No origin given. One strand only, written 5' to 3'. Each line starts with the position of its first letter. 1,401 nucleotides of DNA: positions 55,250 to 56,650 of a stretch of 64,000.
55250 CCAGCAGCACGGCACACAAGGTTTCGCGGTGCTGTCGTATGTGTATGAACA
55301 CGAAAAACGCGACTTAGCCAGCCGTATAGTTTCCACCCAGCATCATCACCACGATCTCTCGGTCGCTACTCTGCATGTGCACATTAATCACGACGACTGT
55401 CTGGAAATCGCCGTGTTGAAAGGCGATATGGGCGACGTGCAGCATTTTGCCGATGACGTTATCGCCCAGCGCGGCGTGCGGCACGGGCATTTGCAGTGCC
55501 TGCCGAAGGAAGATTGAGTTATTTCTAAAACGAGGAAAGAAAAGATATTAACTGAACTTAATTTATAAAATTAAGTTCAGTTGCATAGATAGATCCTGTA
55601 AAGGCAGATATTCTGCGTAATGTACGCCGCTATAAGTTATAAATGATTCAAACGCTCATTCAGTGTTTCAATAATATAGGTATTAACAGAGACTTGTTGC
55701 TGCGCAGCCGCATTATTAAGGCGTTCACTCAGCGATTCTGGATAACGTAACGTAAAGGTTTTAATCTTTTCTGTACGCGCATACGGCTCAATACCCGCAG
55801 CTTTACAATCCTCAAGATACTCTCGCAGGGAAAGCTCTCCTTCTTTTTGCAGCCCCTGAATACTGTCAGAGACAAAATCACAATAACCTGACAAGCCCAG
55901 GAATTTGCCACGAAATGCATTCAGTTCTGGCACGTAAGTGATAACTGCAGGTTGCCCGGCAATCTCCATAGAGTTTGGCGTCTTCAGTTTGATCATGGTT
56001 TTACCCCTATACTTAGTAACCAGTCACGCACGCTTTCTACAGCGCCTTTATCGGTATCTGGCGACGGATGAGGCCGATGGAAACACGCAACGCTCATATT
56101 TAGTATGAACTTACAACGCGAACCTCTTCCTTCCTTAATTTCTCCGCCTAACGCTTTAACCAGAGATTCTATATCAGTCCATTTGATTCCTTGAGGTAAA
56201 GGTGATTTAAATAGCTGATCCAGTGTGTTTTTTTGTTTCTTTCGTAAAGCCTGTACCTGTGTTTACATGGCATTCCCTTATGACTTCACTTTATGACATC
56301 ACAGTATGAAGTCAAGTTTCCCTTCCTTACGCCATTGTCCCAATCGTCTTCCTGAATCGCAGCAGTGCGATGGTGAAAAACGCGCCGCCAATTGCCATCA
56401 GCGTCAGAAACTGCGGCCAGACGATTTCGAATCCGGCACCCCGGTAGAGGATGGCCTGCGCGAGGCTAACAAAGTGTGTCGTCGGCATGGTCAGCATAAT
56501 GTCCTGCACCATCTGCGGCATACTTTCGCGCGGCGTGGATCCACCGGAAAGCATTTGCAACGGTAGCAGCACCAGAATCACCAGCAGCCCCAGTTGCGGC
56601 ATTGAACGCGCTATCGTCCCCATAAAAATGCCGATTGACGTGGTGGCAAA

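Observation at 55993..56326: HicAB-like module next to nikR whose toxin gene has a stop at codon 2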

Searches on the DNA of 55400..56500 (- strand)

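Call 4: search_dna_similar(query=window:55600-56340:-, collection=ecoli_genomes, mode=near, max_rows=40, rows=spread)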
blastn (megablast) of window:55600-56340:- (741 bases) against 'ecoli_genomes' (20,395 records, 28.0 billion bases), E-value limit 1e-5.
Records with a match: 2075; places in all: 2079; records where one place covers at least 80% of the query: 2071.
Genomes with a match: 2075 of 5426; with a place that covers at least 80% of the query: 2071. Places per genome that has any: lowest 1, median 1, highest 2. On chromosomes: 2079 places; on plasmids: 0.
Best place of each record, by identity: >=99% 2; 95-99% 1074; 90-95% 999.
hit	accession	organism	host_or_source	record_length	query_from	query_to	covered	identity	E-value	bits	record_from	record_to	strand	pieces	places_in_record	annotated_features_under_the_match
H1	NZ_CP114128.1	Escherichia coli strain PE164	pig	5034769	1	741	100%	100.0%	0e+0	1369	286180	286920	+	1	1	type II toxin-antitoxin system HicB family antitoxin | type II toxin-antitoxin system HicA family toxin | yhhJ: ABC transporter permease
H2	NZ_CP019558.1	Escherichia coli strain KSC207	porcine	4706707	1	741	100%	98.2%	0e+0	1297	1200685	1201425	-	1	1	type II toxin-antitoxin system HicB family antitoxin | type II toxin-antitoxin system HicA family toxin | yhhJ: ABC transporter permease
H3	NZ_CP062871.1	Escherichia coli strain Res13-Lact-PEA14-20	Sus scrofa domesticus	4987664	1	741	100%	98.2%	0e+0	1297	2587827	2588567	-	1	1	type II toxin-antitoxin system HicB family antitoxin | type II toxin-antitoxin system HicA family toxin | yhhJ: ABC transporter permease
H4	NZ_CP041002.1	Escherichia coli strain FDAARGOS_772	NIST Mixed Microbial RM strain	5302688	1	741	100%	98.2%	0e+0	1297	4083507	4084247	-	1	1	type II toxin-antitoxin system HicB family antitoxin | type II toxin-antitoxin system HicA family toxin | yhhJ: ABC transporter permease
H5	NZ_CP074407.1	Escherichia coli strain GDAR2-2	Mus musculus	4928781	1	741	100%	98.2%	0e+0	1297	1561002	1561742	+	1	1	type II toxin-antitoxin system HicB family antitoxin | type II toxin-antitoxin system HicA family toxin | yhhJ: ABC transporter permease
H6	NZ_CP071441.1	Escherichia coli strain EcPF20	Homo sapiens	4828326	1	741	100%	98.2%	0e+0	1297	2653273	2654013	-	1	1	type II toxin-antitoxin system HicB family antitoxin | type II toxin-antitoxin system HicA family toxin | yhhJ: ABC transporter permease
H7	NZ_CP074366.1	Escherichia coli strain ZYB62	bovine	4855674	1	741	100%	98.2%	0e+0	1297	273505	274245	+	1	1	type II toxin-antitoxin system HicB family antitoxin | type II toxin-antitoxin system HicA family toxin | yhhJ: ABC transporter permease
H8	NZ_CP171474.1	Escherichia coli strain 1070/13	Homo sapiens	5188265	1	741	100%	98.2%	0e+0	1297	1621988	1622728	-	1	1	type II toxin-antitoxin system HicB family antitoxin | type II toxin-antitoxin system HicA family toxin | yhhJ: ABC transporter permease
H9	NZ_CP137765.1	Escherichia coli strain GCEC19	missing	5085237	1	741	100%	98.2%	0e+0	1297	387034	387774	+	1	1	type II toxin-antitoxin system HicB family antitoxin | type II toxin-antitoxin system HicA family toxin | yhhJ: ABC transporter permease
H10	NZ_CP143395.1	Escherichia coli strain HD12481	Homo sapiens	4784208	1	741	100%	98.2%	0e+0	1297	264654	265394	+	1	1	type II toxin-antitoxin system HicB family antitoxin | type II toxin-antitoxin system HicA family toxin | yhhJ: ABC transporter permease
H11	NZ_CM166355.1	Escherichia coli strain CH458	Homo sapiens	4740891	1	741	100%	98.2%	0e+0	1297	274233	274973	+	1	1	type II toxin-antitoxin system HicB family antitoxin | type II toxin-antitoxin system HicA family toxin | yhhJ: ABC transporter permease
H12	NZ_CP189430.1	Escherichia coli strain AR144.2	dog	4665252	1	741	100%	98.2%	0e+0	1297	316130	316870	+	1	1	type II toxin-antitoxin system HicB family antitoxin | type II toxin-antitoxin system HicA family toxin | yhhJ: ABC transporter permease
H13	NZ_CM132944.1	Escherichia coli strain 205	Homo sapiens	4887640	1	741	100%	98.2%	0e+0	1297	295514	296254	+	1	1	type II toxin-antitoxin system HicB family antitoxin | type II toxin-antitoxin system HicA family toxin | yhhJ: ABC transporter permease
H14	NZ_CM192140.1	Escherichia coli strain Ec-U9-2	Homo sapiens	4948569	1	741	100%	98.2%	0e+0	1297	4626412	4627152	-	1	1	type II toxin-antitoxin system HicB family antitoxin | type II toxin-antitoxin system HicA family toxin | yhhJ: ABC transporter permease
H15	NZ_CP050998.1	Escherichia coli O39:NM str. F8704-2 strain F8704-2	missing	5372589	1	741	100%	98.1%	0e+0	1291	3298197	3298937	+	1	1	type II toxin-antitoxin system HicB family antitoxin | type II toxin-antitoxin system HicA family toxin | yhhJ: ABC transporter permease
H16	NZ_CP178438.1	Escherichia coli strain JX21CE8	chicken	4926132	1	741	100%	95.7%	0e+0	1220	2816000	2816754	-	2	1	type II toxin-antitoxin system HicB family antitoxin | type II toxin-antitoxin system HicA family toxin | yhhJ: ABC transporter permease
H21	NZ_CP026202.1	Escherichia coli strain ECONIH5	-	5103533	1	741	100%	94.4%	0e+0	1149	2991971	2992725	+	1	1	type II toxin-antitoxin system HicB family antitoxin | type II toxin-antitoxin system HicA family toxin | yhhJ: ABC transporter permease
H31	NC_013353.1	Escherichia coli O103:H2 str. 12009 strain 12009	-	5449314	1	715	96%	94.4%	0e+0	1107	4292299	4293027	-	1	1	type II toxin-antitoxin system HicB family antitoxin | type II toxin-antitoxin system HicA family toxin | yhhJ: ABC transporter permease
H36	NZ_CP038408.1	Escherichia coli O157:H7 strain 86-24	Homo sapiens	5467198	1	715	96%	94.2%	0e+0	1101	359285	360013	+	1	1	type II toxin-antitoxin system HicB family antitoxin | type II toxin-antitoxin system HicA family toxin | yhhJ: ABC transporter permease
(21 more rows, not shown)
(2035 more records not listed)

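Call 5: get_annotated_region(hit=H1, flank=1500)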
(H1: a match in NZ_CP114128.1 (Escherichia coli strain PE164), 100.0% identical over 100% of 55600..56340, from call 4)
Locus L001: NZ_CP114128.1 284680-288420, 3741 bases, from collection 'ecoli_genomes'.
description: Escherichia coli strain PE164 chromosome, complete genome
organism: Escherichia coli strain PE164 (NCBI taxid 562)
replicon: chromosome; assembly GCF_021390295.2
host: pig; source: diarrhea and blood; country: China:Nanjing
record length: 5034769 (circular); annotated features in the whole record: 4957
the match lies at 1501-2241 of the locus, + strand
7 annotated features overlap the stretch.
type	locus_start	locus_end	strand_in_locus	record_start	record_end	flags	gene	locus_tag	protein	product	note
CDS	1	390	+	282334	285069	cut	rbbA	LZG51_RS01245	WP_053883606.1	ribosome-associated ATPase/putative transporter RbbA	-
CDS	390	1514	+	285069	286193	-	yhhJ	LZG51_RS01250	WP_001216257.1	ABC transporter permease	-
CDS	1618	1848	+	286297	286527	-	-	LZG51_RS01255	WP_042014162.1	type II toxin-antitoxin system HicA family toxin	-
CDS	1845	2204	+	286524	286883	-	-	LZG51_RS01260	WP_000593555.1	type II toxin-antitoxin system HicB family antitoxin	-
CDS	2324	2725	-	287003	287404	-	nikR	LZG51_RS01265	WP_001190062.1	nickel-responsive transcriptional regulator NikR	-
CDS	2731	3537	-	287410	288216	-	nikE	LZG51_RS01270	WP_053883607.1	nickel import ATP-binding protein NikE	-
CDS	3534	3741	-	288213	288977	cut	nikD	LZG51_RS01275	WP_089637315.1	nickel import ATP-binding protein NikD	-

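Call 6: get_annotated_region(hit=H2, flank=1500)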
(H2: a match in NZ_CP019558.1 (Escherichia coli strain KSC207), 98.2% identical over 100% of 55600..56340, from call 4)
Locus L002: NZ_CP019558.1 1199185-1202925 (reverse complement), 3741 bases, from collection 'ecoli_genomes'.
description: Escherichia coli strain KSC207 chromosome, complete genome
organism: Escherichia coli strain KSC207 (NCBI taxid 562)
replicon: chromosome; assembly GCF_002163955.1
host: -; source: porcine; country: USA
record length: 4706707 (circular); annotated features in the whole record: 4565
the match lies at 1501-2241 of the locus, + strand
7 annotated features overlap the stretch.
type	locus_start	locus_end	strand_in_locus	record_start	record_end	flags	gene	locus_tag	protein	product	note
CDS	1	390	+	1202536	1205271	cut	rbbA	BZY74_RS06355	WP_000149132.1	ribosome-associated ATPase/putative transporter RbbA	-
CDS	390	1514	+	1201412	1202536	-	yhhJ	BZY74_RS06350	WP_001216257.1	ABC transporter permease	-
CDS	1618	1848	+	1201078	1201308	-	-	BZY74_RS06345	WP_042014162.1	type II toxin-antitoxin system HicA family toxin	-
CDS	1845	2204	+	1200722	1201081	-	-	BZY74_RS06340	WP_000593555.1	type II toxin-antitoxin system HicB family antitoxin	-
CDS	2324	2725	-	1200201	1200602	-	nikR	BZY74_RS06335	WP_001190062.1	nickel-responsive transcriptional regulator NikR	-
CDS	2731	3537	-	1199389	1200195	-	nikE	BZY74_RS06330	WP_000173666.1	nickel import ATP-binding protein NikE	-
CDS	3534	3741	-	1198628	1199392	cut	nikD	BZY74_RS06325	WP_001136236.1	nickel import ATP-binding protein NikD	-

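Call 7: get_annotated_region(hit=H16, flank=1500)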
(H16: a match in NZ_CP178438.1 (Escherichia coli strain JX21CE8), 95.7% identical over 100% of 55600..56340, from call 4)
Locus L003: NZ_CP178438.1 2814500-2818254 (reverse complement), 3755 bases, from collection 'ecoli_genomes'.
description: Escherichia coli strain JX21CE8 chromosome, complete genome
organism: Escherichia coli strain JX21CE8 (NCBI taxid 562)
replicon: chromosome; assembly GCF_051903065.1
host: chicken; source: -; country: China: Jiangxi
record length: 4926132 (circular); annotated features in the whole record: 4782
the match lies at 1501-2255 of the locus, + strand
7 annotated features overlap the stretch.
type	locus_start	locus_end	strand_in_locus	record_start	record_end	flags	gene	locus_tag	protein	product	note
CDS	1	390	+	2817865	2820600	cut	rbbA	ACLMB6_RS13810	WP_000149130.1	ribosome-associated ATPase/putative transporter RbbA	-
CDS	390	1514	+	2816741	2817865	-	yhhJ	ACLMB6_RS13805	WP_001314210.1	ABC transporter permease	-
CDS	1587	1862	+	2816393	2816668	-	-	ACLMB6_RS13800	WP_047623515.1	type II toxin-antitoxin system HicA family toxin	-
CDS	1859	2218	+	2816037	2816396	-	-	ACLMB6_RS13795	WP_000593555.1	type II toxin-antitoxin system HicB family antitoxin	-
CDS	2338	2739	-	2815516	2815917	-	nikR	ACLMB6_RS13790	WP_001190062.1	nickel-responsive transcriptional regulator NikR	-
CDS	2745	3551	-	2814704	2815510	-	nikE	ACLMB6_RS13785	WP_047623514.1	nickel import ATP-binding protein NikE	-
CDS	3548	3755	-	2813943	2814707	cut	nikD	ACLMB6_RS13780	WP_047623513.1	nickel import ATP-binding protein NikD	-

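Call 8: get_annotated_region(hit=H21, flank=1500)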
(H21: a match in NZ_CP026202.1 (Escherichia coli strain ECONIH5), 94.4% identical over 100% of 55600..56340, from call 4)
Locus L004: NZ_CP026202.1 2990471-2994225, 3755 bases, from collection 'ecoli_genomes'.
description: Escherichia coli strain ECONIH5 chromosome, complete genome
organism: Escherichia coli strain ECONIH5 (NCBI taxid 562)
replicon: chromosome; assembly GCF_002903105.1
host: -; source: -; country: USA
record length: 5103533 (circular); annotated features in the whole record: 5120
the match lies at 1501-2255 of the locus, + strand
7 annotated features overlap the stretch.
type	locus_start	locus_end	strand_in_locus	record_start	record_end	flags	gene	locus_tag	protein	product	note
CDS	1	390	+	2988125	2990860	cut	rbbA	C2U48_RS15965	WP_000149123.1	ribosome-associated ATPase/putative transporter RbbA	-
CDS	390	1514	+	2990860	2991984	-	yhhJ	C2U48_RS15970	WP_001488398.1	ABC transporter permease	-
CDS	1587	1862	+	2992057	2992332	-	-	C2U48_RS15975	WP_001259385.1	type II toxin-antitoxin system HicA family toxin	-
CDS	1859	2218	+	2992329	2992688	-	-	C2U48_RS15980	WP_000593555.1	type II toxin-antitoxin system HicB family antitoxin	-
CDS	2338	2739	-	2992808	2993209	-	nikR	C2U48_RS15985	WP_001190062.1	nickel-responsive transcriptional regulator NikR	-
CDS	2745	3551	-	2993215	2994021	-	nikE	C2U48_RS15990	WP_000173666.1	nickel import ATP-binding protein NikE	-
CDS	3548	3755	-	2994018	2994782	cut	nikD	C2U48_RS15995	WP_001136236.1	nickel import ATP-binding protein NikD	-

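Call 9: get_annotated_region(hit=H36, flank=1500)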
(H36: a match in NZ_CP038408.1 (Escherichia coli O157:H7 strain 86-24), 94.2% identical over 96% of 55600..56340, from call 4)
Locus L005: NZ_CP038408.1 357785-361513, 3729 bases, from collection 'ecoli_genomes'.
description: Escherichia coli O157:H7 strain 86-24 chromosome, complete genome
organism: Escherichia coli O157:H7 strain 86-24 (NCBI taxid 83334)
replicon: chromosome; assembly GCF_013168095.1
host: Homo sapiens; source: missing; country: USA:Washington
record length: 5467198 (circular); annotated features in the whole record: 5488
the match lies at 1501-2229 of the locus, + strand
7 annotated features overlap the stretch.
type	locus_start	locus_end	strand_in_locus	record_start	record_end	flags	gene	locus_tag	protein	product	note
CDS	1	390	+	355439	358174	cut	rbbA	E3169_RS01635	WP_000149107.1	ribosome-associated ATPase/putative transporter RbbA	-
CDS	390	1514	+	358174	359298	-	yhhJ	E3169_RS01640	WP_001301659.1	ABC transporter permease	-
CDS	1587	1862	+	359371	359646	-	-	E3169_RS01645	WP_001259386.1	type II toxin-antitoxin system HicA family toxin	-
CDS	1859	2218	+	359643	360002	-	-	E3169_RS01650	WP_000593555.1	type II toxin-antitoxin system HicB family antitoxin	-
CDS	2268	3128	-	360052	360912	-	-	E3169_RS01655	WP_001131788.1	class II aldolase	-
CDS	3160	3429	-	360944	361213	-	-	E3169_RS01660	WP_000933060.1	HPr family phosphocarrier protein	-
CDS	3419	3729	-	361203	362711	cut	-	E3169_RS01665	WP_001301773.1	FGGY-family carbohydrate kinase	-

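Call 16: search_dna_similar(query=L002:1545-1625:+, collection=ecoli_genomes, mode=near, max_rows=40, rows=spread)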
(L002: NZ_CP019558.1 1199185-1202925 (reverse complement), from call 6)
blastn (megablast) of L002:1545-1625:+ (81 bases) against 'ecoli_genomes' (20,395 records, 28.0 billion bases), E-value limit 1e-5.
Records with a match: 792; places in all: 792; records where one place covers at least 80% of the query: 792.
Genomes with a match: 792 of 5426; with a place that covers at least 80% of the query: 792. Places per genome that has any: lowest 1, median 1, highest 1. On chromosomes: 792 places; on plasmids: 0.
Best place of each record, by identity: >=99% 788; 95-99% 4.
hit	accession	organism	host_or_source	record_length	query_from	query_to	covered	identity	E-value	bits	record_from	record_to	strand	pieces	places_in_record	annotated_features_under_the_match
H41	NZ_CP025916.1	Escherichia coli strain 120899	Homo sapiens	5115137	1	81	100%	100.0%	6e-34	150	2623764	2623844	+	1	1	type II toxin-antitoxin system HicA family toxin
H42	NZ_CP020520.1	Escherichia coli strain 190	Homo sapiens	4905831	1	81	100%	100.0%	6e-34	150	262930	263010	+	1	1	type II toxin-antitoxin system HicA family toxin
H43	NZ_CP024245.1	Escherichia coli O27:H7 strain B4103-1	missing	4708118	1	81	100%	100.0%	6e-34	150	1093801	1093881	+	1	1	type II toxin-antitoxin system HicA family toxin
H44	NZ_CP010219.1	Escherichia coli strain M18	mouse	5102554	1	81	100%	100.0%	6e-34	150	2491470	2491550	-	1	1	type II toxin-antitoxin system HicA family toxin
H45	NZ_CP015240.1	Escherichia coli strain 2011C-3911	Homo sapiens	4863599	1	81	100%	100.0%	6e-34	150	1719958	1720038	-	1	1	type II toxin-antitoxin system HicA family toxin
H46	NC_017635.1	Escherichia coli W strain W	-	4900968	1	81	100%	100.0%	6e-34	150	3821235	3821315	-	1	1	type II toxin-antitoxin system HicA family toxin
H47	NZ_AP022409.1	Escherichia coli strain STW0522-31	-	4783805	1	81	100%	100.0%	6e-34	150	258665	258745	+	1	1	type II toxin-antitoxin system HicA family toxin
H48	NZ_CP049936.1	Escherichia coli strain JL05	milk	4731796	1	81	100%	100.0%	6e-34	150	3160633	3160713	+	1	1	type II toxin-antitoxin system HicA family toxin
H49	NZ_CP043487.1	Escherichia coli strain AQ15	missing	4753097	1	81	100%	100.0%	6e-34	150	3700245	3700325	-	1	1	type II toxin-antitoxin system HicA family toxin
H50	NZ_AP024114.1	Escherichia coli strain JML285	Homo sapiens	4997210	1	81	100%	100.0%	6e-34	150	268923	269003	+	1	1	type II toxin-antitoxin system HicA family toxin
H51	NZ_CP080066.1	Escherichia coli strain 19SZHZ803Rt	Homo sapiens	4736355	1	81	100%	100.0%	6e-34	150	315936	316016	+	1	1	type II toxin-antitoxin system HicA family toxin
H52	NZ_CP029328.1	Escherichia coli strain A1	Short-beaked echidna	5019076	1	81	100%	100.0%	6e-34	150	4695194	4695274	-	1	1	type II toxin-antitoxin system HicA family toxin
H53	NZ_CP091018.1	Escherichia coli strain STEC307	mutton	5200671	1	81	100%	100.0%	6e-34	150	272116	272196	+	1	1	type II toxin-antitoxin system HicA family toxin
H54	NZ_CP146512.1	Escherichia coli strain EH53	Homo sapiens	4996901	1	81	100%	100.0%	6e-34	150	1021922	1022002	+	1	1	type II toxin-antitoxin system HicA family toxin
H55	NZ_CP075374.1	Escherichia coli strain no107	stool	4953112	1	81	100%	100.0%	6e-34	150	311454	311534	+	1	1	type II toxin-antitoxin system HicA family toxin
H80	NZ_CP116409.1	Escherichia coli strain HH97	Pre-treated sample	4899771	1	81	100%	97.6%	4e-31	141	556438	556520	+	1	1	hexulose-6-phosphate synthase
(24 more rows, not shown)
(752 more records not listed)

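Call 17: search_dna_similar(query=L005:1559-1639:+, collection=ecoli_genomes, mode=near, max_rows=40, rows=spread)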
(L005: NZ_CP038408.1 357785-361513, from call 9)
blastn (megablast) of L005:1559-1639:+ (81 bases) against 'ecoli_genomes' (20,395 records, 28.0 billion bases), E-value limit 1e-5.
Records with a match: 1281; places in all: 1282; records where one place covers at least 80% of the query: 1281.
Genomes with a match: 1281 of 5426; with a place that covers at least 80% of the query: 1281. Places per genome that has any: lowest 1, median 1, highest 2. On chromosomes: 1282 places; on plasmids: 0.
Best place of each record, by identity: >=99% 927; 95-99% 354.
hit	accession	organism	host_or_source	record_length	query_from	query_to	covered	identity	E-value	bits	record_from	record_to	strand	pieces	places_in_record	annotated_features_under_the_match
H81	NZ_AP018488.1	Escherichia coli O157:H7 strain PV15-279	Homo sapiens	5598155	1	81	100%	100.0%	6e-34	150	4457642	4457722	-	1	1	type II toxin-antitoxin system HicA family toxin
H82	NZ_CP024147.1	Escherichia coli strain 14EC033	clinical patient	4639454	1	81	100%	100.0%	6e-34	150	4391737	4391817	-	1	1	type II toxin-antitoxin system HicA family toxin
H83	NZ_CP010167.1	Escherichia coli strain H3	not applicable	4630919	1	81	100%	100.0%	6e-34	150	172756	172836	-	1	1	type II toxin-antitoxin system HicA family toxin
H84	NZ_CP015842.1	Escherichia coli O157:H7 strain FRIK2533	water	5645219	1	81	100%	100.0%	6e-34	150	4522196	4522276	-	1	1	type II toxin-antitoxin system HicA family toxin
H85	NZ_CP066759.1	Escherichia coli O157:H7 strain ECP19-198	missing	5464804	1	81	100%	100.0%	6e-34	150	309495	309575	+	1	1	type II toxin-antitoxin system HicA family toxin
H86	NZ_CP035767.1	Escherichia coli O145 strain RM12522-C8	Cattle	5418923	1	81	100%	100.0%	6e-34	150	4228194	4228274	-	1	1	type II toxin-antitoxin system HicA family toxin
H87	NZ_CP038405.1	Escherichia coli O157:H7 strain ATCC 35150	Homo sapiens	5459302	1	81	100%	100.0%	6e-34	150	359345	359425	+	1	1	type II toxin-antitoxin system HicA family toxin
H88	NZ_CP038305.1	Escherichia coli O157:H7 strain SS NE 1040-1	cattle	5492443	1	81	100%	100.0%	6e-34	150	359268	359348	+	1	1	type II toxin-antitoxin system HicA family toxin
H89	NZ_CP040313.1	Escherichia coli strain M7638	missing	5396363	1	81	100%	100.0%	6e-34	150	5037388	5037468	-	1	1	type II toxin-antitoxin system HicA family toxin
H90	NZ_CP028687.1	Escherichia coli strain 110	cattle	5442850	1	81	100%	100.0%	6e-34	150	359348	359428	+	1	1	type II toxin-antitoxin system HicA family toxin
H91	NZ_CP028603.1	Escherichia coli strain 144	cattle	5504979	1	81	100%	100.0%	6e-34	150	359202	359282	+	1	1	type II toxin-antitoxin system HicA family toxin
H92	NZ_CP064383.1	Escherichia coli O157:H7 strain PartA-EcoliO157H7-RM8376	missing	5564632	1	81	100%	100.0%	6e-34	150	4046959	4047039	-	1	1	type II toxin-antitoxin system HicA family toxin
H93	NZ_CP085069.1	Escherichia coli strain P27_L1_05.20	Homo sapiens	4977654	1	81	100%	100.0%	6e-34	150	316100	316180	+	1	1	type II toxin-antitoxin system HicA family toxin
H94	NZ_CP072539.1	Escherichia coli O128ac:H12 strain AW1.7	Cattle slaughter plant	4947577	1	81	100%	100.0%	6e-34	150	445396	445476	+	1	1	type II toxin-antitoxin system HicA family toxin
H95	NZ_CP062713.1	Escherichia coli O157:H7 strain Z1830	Bovine Faeces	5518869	1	81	100%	100.0%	6e-34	150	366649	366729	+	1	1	type II toxin-antitoxin system HicA family toxin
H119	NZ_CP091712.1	Escherichia coli strain KFu014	river water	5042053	1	81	100%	96.3%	2e-28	132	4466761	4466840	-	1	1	type II toxin-antitoxin system HicA family toxin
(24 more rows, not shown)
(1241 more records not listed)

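Call 18: get_annotated_region(hit=H80, flank=400)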
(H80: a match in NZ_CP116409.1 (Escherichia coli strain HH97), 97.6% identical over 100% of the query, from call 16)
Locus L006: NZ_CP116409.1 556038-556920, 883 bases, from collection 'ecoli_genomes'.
description: Escherichia coli strain HH97 chromosome, complete genome
organism: Escherichia coli strain HH97 (NCBI taxid 562)
replicon: chromosome; assembly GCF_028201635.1
host: -; source: Pre-treated sample; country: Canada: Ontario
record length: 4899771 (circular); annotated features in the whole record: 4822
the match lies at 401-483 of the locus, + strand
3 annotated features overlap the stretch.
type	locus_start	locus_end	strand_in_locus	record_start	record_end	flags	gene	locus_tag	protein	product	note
CDS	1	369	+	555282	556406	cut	yhhJ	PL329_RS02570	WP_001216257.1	ABC transporter permease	-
CDS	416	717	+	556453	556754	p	-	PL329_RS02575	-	hexulose-6-phosphate synthase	frameshifted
CDS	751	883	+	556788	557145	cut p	-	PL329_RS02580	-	toxin-antitoxin system HicB family antitoxin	frameshifted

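Call 19: get_annotated_region(hit=H46, flank=400)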
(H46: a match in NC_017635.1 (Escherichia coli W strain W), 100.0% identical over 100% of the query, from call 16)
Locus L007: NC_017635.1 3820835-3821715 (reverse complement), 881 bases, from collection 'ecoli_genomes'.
description: Escherichia coli W, complete sequence
organism: Escherichia coli W strain W (NCBI taxid 566546)
replicon: chromosome; assembly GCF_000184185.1
host: -; source: -; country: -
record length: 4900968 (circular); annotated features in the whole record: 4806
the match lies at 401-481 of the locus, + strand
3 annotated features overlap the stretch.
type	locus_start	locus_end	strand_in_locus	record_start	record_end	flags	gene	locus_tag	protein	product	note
CDS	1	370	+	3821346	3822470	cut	yhhJ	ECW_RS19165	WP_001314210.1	ABC transporter permease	-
CDS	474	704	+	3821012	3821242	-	-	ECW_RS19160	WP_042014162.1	type II toxin-antitoxin system HicA family toxin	-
CDS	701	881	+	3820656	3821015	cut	-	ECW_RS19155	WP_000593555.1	type II toxin-antitoxin system HicB family antitoxin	-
